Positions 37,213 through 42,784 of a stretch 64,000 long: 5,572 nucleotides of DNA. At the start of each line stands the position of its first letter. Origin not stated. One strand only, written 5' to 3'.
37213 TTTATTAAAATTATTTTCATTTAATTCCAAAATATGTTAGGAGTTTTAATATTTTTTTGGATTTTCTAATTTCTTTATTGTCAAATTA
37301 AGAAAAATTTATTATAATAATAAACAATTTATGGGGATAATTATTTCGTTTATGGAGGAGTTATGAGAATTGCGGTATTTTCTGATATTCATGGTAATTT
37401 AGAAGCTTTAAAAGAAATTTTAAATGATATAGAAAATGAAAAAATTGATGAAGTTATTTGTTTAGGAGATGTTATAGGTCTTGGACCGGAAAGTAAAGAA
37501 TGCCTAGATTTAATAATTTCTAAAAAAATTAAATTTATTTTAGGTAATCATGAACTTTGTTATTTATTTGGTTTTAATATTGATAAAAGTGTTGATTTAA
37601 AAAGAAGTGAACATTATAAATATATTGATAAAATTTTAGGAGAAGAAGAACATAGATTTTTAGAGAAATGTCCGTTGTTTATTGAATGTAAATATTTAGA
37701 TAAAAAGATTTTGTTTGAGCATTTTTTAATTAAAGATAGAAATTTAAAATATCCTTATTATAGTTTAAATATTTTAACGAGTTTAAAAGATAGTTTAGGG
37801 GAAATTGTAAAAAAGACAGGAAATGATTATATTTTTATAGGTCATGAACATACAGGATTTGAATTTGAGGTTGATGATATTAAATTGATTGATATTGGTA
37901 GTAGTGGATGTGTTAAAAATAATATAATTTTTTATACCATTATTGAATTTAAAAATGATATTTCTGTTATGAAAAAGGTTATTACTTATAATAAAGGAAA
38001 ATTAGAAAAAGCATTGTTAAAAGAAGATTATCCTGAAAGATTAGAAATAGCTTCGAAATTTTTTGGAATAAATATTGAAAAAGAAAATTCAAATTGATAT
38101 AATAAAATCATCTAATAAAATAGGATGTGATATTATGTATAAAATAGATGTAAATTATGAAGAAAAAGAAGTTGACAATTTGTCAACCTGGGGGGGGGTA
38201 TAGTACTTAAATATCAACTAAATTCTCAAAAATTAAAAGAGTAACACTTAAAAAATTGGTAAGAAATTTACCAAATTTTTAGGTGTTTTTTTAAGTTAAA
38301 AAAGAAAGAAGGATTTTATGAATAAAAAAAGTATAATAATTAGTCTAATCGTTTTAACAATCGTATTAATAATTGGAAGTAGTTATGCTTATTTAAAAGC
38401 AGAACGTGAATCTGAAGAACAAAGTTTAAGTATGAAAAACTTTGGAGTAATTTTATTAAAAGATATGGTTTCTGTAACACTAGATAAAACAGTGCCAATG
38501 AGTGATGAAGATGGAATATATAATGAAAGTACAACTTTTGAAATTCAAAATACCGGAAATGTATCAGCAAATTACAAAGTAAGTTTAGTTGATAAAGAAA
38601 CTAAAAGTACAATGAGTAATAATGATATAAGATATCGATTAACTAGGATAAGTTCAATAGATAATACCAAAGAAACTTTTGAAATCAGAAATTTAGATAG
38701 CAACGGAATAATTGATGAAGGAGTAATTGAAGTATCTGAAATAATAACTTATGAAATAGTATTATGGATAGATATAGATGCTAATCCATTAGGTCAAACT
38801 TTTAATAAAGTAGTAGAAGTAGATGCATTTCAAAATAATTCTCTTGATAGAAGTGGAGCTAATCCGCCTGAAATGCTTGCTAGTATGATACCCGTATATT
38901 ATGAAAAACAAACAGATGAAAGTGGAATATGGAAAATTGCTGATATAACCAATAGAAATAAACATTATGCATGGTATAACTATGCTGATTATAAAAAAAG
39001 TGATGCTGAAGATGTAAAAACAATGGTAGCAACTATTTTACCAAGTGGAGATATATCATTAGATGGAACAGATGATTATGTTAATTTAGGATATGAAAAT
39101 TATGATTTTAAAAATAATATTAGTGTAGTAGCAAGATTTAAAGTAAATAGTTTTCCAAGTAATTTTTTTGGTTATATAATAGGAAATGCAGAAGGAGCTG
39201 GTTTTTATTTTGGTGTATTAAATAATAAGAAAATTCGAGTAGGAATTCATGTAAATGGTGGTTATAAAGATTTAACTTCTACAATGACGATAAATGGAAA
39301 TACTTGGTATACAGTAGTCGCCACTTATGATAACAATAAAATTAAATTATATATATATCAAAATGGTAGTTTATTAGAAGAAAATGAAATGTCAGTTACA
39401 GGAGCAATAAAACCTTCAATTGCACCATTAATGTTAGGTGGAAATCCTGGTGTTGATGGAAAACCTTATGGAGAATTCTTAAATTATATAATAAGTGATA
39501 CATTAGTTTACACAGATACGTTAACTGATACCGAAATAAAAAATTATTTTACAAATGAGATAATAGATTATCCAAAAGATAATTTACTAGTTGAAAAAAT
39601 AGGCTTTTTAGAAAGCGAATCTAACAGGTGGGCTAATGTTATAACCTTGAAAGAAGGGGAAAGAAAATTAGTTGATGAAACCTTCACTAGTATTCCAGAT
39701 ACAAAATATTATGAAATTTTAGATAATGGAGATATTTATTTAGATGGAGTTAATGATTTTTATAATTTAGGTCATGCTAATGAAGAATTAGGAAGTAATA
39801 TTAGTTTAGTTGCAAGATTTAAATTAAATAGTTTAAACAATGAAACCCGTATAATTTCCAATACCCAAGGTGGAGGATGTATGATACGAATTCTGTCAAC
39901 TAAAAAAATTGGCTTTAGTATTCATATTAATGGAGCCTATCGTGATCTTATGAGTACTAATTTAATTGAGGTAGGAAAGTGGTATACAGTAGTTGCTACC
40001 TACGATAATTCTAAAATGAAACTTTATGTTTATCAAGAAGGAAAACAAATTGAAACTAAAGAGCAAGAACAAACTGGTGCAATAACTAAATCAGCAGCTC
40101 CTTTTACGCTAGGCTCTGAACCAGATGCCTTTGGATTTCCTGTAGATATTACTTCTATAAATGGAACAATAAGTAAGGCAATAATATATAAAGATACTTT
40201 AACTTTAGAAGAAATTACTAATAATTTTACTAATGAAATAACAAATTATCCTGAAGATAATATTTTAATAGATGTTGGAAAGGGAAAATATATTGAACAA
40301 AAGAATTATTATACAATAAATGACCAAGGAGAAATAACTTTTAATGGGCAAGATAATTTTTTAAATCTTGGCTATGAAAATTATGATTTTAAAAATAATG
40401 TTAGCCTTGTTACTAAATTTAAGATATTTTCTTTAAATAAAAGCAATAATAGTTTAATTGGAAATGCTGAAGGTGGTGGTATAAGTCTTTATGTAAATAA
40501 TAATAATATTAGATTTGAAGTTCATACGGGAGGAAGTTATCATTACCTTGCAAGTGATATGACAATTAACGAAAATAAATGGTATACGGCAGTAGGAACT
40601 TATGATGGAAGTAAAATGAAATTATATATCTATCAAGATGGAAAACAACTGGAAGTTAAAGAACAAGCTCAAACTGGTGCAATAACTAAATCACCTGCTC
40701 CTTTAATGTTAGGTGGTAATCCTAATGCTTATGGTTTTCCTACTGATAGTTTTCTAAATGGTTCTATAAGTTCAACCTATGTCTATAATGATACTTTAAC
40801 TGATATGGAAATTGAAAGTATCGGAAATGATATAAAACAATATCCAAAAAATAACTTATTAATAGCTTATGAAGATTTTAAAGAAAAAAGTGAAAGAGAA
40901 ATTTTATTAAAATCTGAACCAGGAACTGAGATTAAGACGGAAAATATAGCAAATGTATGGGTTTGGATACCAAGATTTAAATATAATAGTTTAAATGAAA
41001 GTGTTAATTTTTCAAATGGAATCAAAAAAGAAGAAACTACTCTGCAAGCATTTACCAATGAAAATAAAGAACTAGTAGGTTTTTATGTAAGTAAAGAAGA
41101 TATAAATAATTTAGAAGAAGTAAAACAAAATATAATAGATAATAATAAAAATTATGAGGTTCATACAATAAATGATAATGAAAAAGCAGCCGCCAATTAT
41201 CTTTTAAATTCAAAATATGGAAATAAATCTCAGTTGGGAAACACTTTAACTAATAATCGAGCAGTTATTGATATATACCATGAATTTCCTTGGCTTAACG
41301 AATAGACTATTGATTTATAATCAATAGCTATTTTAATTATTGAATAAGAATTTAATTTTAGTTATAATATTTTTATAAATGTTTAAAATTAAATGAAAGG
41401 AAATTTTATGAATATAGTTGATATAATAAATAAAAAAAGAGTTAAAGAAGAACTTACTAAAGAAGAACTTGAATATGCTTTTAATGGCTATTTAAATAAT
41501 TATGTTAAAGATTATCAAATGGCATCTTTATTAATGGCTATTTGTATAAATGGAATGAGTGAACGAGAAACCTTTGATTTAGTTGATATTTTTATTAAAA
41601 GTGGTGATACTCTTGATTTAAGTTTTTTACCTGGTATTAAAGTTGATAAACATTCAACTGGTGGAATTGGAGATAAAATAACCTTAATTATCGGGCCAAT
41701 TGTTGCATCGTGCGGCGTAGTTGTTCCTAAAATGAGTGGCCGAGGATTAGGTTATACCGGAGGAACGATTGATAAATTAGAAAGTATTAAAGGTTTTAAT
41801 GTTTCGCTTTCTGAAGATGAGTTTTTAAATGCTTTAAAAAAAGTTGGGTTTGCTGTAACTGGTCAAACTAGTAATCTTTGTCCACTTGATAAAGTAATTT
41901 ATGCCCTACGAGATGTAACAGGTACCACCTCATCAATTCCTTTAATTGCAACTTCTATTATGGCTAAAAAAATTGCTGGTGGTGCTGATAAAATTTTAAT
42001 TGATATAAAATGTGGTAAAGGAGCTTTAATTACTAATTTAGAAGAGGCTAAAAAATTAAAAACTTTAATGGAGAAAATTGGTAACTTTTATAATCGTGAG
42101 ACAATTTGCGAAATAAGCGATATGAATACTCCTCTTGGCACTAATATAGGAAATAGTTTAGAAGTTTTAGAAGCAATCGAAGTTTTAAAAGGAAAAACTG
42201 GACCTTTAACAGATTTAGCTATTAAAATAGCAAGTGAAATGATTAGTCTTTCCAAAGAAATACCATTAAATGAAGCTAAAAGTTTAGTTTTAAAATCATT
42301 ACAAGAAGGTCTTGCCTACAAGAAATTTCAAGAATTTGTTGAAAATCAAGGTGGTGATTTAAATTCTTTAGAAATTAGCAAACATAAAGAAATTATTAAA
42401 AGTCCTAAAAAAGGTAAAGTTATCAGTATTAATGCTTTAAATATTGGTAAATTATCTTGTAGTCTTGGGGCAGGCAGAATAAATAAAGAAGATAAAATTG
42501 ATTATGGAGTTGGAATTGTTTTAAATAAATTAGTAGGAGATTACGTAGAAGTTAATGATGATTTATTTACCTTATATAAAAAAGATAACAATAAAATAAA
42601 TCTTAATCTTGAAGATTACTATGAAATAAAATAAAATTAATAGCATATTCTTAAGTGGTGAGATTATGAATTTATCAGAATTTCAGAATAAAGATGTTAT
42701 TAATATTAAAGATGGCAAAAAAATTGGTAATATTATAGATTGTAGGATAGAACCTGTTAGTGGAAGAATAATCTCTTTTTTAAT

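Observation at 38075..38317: Triplicated leader (uORF + perfect palindrome + G9 tract + terminator) upstream of paralogous surface proteins: candidate phase-variable attenuator (copy 1)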

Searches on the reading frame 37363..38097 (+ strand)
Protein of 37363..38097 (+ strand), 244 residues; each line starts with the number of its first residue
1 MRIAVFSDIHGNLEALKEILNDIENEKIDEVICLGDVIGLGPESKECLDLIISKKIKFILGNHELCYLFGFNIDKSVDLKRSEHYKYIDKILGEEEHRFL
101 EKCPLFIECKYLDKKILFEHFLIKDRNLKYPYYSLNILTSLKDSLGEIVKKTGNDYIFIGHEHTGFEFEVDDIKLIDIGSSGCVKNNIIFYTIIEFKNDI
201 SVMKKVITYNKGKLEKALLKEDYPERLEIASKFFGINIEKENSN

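Call 9: search_protein_families(library=pfam, proteins=[window:37363-38097:+], max_evalue=0.01)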
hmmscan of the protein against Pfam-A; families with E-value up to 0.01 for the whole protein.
window:37363-38097:+ (244 aa): 2 families
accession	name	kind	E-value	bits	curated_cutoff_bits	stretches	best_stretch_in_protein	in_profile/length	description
PF00149.33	Metallophos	-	1.9e-17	64.8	21.5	1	1-164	1-190/191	Calcineurin-like phosphoesterase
PF12850.12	Metallophos_2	-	1.3e-16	61.5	27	1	1-194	1-149/154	Calcineurin-like phosphoesterase superfamily domain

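Call 10: search_protein_families(library=ncbifam, proteins=[window:37363-38097:+], max_evalue=0.01)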
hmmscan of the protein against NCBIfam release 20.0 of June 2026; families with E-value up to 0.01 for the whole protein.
window:37363-38097:+ (244 aa): 7 families
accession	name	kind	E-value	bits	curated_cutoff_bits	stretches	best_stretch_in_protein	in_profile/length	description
NF001204.0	PRK00166.1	equivalog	3.8e-11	42.8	176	1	3-102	3-104/276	symmetrical bis(5'-nucleosyl)-tetraphosphatase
NF006988.0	PRK09453.1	equivalog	4.8e-11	42.8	117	1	1-42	1-42/183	phosphodiesterase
NF008516.0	PRK11439.1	equivalog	1.7e-09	38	326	1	3-69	19-86/218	protein-serine/threonine phosphatase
TIGR00040.1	yfcE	subfamily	1.8e-08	34.6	56.25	1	1-195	1-149/158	YfcE family phosphodiesterase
NF007425.0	PRK09968.1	equivalog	5.7e-06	26.2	332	1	3-77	17-92/218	protein-serine/threonine phosphatase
TIGR03729.1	acc_ester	subfamily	8.6e-05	22.1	148.25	1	2-68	1-77/239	putative phosphoesterase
TIGR00668.1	apaH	equivalog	0.00015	21.3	222.85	1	5-91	5-89/279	bis(5'-nucleosyl)-tetraphosphatase (symmetrical) ApaH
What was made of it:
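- On Double-glycine leader peptide / class II bacteriocin-type precursor: None of the eight ORFs scanned around copies 1 and 2 (37363-48567) is an exporter; the rest of the window was not scanned (calls 9-10).
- None of the eight flanking ORFs scanned (37363-48567) has a C39-peptidase or ABC-transporter domain, but the rest of the window was not scanned (calls 9, 10).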

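Call 14: find_encoding_contigs(protein=window:37363-38097:+, flank=4000, max_places=10)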
Protein window:37363-38097:+ (244 aa): 1 contig read that carries it; 1 place shown.
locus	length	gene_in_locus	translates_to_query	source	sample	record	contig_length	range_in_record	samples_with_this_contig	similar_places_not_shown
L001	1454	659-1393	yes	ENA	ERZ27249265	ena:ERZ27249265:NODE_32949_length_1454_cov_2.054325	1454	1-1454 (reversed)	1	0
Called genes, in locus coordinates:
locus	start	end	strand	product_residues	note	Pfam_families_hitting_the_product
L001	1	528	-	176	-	?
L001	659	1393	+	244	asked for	PF00149:Metallophos, PF12850:Metallophos_2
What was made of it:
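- Tried and rejected: L001 ends 32 nt before the copy 1 tract (call 14).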

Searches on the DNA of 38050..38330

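Call 81: search_rna_families(source=window, start=38050, end=38330, threshold=evalue, max_evalue=5)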
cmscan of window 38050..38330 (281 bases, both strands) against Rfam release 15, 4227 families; matches with E-value up to 5: 8.
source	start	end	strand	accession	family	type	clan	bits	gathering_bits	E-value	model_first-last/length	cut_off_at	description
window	38238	38294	+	RF00726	mir-87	Gene; miRNA;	-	22.6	49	0.011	1-79/79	no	mir-87 microRNA precursor family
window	38240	38287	+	RF02414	rli60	Gene; sRNA;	-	20.7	60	1.7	120-165/191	no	Listeria sRNA rli60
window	38243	38287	+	RF03940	MIR9563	Gene; miRNA;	-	17.9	90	0.68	1-127/127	no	MIR9563 microRNA precursor family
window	38243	38287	-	RF03940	MIR9563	Gene; miRNA;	-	16.5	90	1.6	1-127/127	no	MIR9563 microRNA precursor family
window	38159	38264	+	RF00063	SscA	Gene;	-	16.5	60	2.8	1-96/96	no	SscA RNA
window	38245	38285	+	RF03743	MIR7696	Gene; miRNA;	-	15.9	83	2.4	1-88/88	no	MIR7696 microRNA precursor family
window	38192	38254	-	RF02753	ES173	Gene; sRNA;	-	15.8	90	1.7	1-64/64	no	ES173 sRNA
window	38234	38293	+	RF03598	MIR6024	Gene; miRNA;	-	14.9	72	2.7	1-99/99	no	MIR6024 microRNA precursor family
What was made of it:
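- On Any curated RNA family (riboswitch, leader, sRNA) in Rfam 15: In the leader, permissive thresholds give only sub-threshold hairpin matches (call 81).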

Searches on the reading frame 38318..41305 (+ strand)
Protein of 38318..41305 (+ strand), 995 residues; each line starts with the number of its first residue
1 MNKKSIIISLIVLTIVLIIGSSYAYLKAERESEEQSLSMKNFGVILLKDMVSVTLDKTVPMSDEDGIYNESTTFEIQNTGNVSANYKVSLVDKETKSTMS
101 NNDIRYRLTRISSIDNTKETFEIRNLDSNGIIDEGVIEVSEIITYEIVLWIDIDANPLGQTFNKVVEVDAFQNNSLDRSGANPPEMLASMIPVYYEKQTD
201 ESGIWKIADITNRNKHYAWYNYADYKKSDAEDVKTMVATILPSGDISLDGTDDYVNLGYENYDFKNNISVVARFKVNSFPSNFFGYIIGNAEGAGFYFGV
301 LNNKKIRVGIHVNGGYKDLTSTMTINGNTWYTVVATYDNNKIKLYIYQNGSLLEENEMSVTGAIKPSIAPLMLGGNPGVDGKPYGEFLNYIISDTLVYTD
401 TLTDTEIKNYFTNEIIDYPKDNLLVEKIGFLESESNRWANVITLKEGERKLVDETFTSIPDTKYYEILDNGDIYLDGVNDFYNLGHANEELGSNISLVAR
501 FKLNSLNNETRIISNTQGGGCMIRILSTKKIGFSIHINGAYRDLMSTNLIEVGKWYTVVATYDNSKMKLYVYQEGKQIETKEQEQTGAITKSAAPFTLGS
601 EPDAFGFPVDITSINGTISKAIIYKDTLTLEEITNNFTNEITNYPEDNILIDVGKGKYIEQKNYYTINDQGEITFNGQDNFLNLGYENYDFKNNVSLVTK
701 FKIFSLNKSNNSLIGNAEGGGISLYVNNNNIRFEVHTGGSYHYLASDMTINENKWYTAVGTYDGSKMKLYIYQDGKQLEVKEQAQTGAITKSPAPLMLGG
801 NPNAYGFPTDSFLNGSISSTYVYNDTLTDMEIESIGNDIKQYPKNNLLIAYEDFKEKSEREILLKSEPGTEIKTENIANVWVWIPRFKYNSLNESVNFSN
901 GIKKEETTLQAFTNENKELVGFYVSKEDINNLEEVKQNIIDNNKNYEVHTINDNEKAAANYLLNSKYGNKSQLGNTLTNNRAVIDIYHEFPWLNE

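Call 9: search_protein_families(library=pfam, proteins=[window:38318-41305:+], max_evalue=0.01)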
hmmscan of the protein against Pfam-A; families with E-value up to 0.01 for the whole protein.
window:38318-41305:+ (995 aa): 5 families
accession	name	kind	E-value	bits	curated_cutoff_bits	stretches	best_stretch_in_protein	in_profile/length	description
PF13385.13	Laminin_G_3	-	1.4e-55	188.1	27.6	3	249-408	1-151/151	Concanavalin A-like lectin/glucanases superfamily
PF02210.31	Laminin_G_2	-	2.5e-11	44.6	22.9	1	718-821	17-122/126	Laminin G domain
PF00054.30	Laminin_G_1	-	4.5e-11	43.5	24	0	289-377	14-101/131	Laminin G domain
PF02905.19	EBV-NA1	-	0.0011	19.3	25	0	747-802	35-89/146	Epstein Barr virus nuclear antigen-1, DNA-binding domain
PF22237.3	SO2946-like_C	-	0.003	18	27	0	289-356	61-129/163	SO2946-like, C-terminal domain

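Call 10: search_protein_families(library=ncbifam, proteins=[window:38318-41305:+], max_evalue=0.01)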
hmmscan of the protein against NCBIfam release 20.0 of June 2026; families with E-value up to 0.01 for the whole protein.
window:38318-41305:+ (995 aa): 1 family
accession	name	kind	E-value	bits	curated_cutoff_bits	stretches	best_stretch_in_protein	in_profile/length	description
NF052521.1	TafC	equivalog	1.1e-07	31.4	410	0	295-412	249-361/373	TafC family fimbrial protein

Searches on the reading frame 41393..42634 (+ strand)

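Call 9: search_protein_families(library=pfam, proteins=[window:41393-42634:+], max_evalue=0.01)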
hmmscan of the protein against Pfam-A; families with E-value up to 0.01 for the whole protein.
window:41393-42634:+ (413 aa): 3 families
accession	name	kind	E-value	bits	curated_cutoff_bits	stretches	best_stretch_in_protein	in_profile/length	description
PF00591.27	Glycos_transf_3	-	5e-35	121.8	27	1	83-309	4-253/253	Glycosyl transferase family, a/b domain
PF07831.19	PYNP_C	-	6.4e-19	67.8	27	1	343-403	2-62/75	Pyrimidine nucleoside phosphorylase C-terminal domain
PF02885.22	Glycos_trans_3N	-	2.9e-17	62.6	26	1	10-71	2-63/63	Glycosyl transferase family, helical bundle domain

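Call 10: search_protein_families(library=ncbifam, proteins=[window:41393-42634:+], max_evalue=0.01)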
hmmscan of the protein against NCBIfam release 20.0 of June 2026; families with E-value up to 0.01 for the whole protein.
window:41393-42634:+ (413 aa): 10 families
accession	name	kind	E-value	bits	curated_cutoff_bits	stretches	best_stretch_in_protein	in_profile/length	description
TIGR02644.1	Y_phosphoryl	subfamily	4.9e-151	503.2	409.05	1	8-404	1-405/417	pyrimidine-nucleoside phosphorylase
NF004747.0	PRK06078.1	equivalog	4.3e-140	467.1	559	1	6-405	1-408/434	pyrimidine-nucleoside phosphorylase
NF004490.0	PRK05820.1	equivalog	4.3e-135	450.7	269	1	6-404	3-411/439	thymidine phosphorylase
TIGR02643.1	T_phosphoryl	equivalog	8.2e-95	318.2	570.7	1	10-402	5-409/437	thymidine phosphorylase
NF003338.0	PRK04350.1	subfamily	7.2e-69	232.5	434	1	9-404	93-481/502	thymidine phosphorylase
TIGR02645.1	ARCH_P_rylase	hypoth_equivalog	3.4e-66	223.7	434.6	1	9-404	87-478/493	putative thymidine phosphorylase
TIGR03327.1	AMP_phos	equivalog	1.3e-65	221.9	535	1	9-403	88-478/500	AMP phosphorylase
NF011201.0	PRK14607.1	equivalog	2.1e-10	39.9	670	1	6-154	193-341/534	bifunctional anthranilate synthase component II/anthranilate phosphoribosyltransferase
TIGR01245.1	trpD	equivalog_domain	2.3e-09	37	199.05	1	18-154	7-144/330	anthranilate phosphoribosyltransferase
NF006564.0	PRK09071.1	equivalog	0.0014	17.6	257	1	4-59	12-68/335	glycosyl transferase family protein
